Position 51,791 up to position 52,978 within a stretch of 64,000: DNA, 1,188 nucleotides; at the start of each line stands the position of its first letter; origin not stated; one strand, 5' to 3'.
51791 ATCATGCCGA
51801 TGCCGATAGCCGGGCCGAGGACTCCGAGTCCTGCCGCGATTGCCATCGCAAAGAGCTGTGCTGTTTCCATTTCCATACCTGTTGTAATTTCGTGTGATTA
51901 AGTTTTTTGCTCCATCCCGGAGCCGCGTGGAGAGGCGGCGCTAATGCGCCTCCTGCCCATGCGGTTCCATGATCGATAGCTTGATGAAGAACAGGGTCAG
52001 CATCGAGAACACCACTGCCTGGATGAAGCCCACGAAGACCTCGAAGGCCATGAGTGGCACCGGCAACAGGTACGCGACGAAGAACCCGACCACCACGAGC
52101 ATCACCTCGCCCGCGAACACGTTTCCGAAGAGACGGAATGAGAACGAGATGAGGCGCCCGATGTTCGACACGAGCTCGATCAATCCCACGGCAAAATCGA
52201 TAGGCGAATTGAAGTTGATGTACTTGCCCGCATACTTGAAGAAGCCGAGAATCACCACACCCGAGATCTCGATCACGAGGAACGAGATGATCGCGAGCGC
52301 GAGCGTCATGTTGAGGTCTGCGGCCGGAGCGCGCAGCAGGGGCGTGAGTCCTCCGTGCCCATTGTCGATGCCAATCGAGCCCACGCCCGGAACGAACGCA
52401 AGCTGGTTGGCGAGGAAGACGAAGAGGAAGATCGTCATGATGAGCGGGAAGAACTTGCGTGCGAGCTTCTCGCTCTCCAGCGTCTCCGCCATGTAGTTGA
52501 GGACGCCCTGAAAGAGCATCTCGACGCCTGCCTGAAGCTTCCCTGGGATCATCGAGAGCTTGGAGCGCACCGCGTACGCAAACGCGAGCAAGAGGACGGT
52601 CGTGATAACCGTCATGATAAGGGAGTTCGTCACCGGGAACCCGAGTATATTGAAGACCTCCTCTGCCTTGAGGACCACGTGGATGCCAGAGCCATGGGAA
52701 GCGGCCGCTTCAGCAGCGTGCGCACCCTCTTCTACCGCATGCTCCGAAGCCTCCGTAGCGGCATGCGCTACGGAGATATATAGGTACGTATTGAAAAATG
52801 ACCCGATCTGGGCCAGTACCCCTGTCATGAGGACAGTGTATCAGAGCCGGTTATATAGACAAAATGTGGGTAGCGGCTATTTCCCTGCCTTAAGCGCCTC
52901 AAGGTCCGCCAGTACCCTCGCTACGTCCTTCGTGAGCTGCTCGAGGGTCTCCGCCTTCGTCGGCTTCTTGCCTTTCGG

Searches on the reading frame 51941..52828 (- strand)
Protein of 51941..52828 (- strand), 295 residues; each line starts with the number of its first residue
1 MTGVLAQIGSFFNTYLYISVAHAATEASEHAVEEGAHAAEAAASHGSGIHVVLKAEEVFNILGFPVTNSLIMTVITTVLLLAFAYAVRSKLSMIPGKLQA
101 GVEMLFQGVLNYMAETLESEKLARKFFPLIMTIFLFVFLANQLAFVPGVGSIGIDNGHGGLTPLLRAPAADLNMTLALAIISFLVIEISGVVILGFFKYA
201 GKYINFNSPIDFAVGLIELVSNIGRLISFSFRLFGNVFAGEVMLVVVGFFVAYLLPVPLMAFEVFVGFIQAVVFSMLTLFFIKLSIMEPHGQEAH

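Call 37: search_protein_families(library=pfam, proteins=[window:51941-52828:-], max_evalue=0.01)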
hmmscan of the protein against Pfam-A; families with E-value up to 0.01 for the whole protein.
window:51941-52828:- (295 aa): 1 family
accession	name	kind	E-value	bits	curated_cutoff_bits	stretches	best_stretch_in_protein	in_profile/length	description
PF00119.25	ATP-synt_A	-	2.2e-40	139.3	33.9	1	71-283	2-217/217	ATP synthase A chain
